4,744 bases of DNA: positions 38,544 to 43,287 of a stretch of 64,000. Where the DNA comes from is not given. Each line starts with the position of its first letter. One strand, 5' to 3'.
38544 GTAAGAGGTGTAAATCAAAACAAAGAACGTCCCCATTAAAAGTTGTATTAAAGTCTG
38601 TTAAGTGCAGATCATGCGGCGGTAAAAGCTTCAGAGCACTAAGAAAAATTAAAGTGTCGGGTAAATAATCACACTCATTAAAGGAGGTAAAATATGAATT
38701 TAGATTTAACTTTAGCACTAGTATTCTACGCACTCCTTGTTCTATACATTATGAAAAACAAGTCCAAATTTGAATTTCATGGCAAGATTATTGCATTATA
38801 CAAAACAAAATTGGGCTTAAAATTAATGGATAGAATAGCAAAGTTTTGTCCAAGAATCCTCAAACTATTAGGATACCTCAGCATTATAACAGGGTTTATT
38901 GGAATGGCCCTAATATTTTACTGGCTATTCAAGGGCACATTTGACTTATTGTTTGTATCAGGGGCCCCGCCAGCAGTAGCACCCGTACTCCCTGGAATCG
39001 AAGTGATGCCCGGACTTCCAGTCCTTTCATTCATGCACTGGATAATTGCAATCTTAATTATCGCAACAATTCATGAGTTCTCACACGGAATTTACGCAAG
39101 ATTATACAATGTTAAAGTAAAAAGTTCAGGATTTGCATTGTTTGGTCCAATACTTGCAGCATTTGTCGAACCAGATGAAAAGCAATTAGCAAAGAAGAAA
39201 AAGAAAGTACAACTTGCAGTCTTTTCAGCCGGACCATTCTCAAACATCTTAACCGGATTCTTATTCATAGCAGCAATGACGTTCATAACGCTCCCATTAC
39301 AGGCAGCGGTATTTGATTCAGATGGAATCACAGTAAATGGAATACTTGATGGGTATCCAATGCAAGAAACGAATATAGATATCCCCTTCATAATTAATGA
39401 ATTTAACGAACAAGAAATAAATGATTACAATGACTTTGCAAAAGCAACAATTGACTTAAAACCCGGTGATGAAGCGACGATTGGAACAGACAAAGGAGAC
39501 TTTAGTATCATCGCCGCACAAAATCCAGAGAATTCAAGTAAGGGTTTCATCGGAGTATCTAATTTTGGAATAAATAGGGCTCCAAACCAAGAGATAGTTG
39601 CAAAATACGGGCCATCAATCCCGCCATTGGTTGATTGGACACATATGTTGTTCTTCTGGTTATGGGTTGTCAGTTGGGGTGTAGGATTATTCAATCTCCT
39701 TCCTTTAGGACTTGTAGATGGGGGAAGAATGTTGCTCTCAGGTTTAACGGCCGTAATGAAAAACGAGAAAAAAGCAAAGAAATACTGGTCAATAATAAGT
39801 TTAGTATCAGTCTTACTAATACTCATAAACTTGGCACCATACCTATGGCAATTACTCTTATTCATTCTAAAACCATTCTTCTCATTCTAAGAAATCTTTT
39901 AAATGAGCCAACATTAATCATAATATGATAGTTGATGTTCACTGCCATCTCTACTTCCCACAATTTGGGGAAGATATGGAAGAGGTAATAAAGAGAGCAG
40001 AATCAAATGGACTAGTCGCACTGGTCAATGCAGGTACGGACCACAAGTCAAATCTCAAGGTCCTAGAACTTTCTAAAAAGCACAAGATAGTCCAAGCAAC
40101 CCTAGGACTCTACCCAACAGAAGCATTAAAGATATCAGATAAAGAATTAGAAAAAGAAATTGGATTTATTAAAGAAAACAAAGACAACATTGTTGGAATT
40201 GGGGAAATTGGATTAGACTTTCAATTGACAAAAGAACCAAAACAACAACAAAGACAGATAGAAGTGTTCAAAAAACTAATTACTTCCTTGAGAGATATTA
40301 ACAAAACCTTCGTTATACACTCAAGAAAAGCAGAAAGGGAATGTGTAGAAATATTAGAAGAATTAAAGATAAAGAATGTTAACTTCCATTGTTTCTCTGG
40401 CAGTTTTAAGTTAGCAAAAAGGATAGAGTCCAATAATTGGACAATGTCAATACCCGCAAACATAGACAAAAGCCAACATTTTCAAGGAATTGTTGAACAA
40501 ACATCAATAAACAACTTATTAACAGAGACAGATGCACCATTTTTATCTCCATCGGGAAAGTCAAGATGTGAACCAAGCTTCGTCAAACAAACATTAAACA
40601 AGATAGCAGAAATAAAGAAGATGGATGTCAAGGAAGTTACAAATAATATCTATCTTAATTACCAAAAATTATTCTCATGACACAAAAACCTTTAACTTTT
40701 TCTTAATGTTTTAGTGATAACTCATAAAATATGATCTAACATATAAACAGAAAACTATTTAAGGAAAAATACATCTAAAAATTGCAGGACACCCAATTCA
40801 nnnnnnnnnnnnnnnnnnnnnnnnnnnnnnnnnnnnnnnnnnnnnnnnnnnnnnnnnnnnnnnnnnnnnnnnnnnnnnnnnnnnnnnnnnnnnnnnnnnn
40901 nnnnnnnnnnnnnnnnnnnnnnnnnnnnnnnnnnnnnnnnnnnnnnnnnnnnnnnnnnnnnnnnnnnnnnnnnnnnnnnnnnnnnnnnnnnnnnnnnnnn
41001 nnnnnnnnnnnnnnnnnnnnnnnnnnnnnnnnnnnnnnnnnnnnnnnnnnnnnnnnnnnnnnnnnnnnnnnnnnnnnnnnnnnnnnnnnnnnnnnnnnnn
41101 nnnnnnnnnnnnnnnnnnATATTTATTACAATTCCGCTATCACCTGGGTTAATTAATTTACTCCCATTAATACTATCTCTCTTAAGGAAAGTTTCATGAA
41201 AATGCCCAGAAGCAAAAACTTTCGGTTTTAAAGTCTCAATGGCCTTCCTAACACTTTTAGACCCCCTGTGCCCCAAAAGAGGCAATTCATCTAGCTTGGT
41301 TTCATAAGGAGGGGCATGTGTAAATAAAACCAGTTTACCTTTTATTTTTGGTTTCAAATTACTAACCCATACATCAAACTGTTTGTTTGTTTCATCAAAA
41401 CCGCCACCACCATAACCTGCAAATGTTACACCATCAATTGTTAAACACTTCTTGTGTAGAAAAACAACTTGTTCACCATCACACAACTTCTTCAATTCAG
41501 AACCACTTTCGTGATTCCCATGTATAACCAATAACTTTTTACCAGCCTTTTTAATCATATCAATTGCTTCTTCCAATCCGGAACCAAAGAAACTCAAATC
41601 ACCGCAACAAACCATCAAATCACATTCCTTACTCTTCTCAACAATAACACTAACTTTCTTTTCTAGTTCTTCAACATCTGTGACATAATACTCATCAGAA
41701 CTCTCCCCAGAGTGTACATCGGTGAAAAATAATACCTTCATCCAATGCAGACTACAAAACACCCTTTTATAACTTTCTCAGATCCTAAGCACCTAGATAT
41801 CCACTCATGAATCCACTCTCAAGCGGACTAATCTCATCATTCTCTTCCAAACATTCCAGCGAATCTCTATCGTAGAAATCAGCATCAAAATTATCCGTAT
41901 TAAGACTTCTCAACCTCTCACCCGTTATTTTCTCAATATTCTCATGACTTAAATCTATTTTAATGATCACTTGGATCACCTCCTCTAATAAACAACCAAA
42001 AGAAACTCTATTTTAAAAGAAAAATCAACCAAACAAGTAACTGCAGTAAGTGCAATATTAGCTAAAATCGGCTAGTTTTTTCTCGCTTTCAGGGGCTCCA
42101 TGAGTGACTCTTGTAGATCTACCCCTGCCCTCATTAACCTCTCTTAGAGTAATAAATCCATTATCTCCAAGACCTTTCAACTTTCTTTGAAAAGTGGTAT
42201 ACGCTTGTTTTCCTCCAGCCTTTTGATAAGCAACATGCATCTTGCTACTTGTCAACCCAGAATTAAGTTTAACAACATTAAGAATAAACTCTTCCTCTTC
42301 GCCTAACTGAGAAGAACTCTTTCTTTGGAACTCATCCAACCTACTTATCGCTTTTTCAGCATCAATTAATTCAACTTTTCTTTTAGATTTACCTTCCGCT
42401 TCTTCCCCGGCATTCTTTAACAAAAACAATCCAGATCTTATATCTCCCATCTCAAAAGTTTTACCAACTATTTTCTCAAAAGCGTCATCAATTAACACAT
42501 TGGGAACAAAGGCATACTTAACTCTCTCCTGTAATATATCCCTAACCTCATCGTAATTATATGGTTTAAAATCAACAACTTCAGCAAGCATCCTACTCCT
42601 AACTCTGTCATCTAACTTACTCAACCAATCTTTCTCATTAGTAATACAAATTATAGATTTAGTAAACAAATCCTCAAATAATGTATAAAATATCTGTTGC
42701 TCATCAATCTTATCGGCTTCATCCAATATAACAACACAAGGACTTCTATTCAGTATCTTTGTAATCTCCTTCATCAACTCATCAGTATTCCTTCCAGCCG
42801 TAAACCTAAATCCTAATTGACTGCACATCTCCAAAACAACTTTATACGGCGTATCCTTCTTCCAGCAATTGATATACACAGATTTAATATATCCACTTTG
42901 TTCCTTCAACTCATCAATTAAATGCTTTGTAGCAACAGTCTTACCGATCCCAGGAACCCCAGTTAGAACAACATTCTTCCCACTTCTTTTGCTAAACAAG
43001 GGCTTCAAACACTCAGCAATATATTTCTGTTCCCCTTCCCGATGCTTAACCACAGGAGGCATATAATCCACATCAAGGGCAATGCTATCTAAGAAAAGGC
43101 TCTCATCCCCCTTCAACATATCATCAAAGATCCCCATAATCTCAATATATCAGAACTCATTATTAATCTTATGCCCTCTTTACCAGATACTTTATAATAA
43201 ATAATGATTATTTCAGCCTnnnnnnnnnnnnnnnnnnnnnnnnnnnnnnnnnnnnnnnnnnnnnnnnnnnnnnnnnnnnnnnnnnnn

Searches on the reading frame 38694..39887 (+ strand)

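Call 42: search_protein_families(library=pfam, proteins=[window:38694-39887:+], max_evalue=0.001)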
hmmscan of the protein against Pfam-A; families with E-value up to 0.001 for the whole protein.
window:38694-39887:+ (398 aa): 1 family
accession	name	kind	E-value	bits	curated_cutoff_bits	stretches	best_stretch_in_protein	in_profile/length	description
PF02163.28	Peptidase_M50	-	1.7e-20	73.7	27.2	1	117-375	3-220/221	Peptidase family M50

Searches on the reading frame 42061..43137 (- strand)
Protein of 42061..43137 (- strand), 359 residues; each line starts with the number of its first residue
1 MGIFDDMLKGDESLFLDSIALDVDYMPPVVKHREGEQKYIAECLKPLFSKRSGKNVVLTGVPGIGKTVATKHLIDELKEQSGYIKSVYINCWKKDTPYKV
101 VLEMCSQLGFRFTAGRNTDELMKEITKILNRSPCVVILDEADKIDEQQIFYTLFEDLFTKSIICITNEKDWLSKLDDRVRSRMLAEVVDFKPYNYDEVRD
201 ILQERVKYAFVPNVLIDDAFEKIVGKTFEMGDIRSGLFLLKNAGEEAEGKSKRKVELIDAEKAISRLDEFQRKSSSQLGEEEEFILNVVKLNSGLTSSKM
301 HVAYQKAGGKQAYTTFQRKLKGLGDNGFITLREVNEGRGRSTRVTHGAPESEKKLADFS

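Call 42: search_protein_families(library=pfam, proteins=[window:42061-43137:-], max_evalue=0.001)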
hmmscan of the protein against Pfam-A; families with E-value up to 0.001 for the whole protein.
window:42061-43137:- (359 aa): 14 families
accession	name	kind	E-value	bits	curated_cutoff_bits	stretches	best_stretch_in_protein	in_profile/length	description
PF13401.12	AAA_22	-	1.3e-14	55.1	27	1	53-153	5-104/130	AAA domain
PF22703.2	Cdc6_lid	-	6.8e-11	42.3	27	1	199-263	1-66/68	Cdc6 AAA+ ATPase-type lid domain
PF13191.12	AAA_16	-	7.3e-10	40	32.6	1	32-155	4-157/167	AAA ATPase domain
PF00004.35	AAA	-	1.5e-08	35.6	21.2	1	56-183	1-123/131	ATPase family associated with various cellular activities (AAA)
PF24883.2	NPHP3_N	-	2e-07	31.8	24.8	1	53-108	22-75/164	Nephrocystin 3, N-terminal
PF05729.18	NACHT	-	8.6e-06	26.1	26.7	1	56-197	3-158/167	NACHT domain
PF13173.12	AAA_14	-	1.9e-05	25.1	27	1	54-197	3-127/129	AAA domain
PF00931.28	NB-ARC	-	2.7e-05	24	23.5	1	40-165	5-133/248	NB-ARC domain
PF13245.12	AAA_19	-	0.00011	22.9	25.1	1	52-160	10-117/134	AAA domain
PF07728.20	AAA_5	-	0.00013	22.5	22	0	55-154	1-87/139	AAA domain (dynein-related subfamily)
PF07693.20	KAP_NTPase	-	0.00019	21.2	20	0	54-108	21-75/293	KAP family P-loop domain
PF20720.3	nSTAND3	-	0.00039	20.6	27.2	0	54-89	18-51/155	Novel STAND NTPase 3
PF09848.15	SLFN-g3_helicase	-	0.00043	20.1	24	1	55-154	3-101/354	Schlafen group 3, DNA/RNA helicase domain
PF00005.33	ABC_tran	-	0.00051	21.1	25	0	51-85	9-43/137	ABC transporter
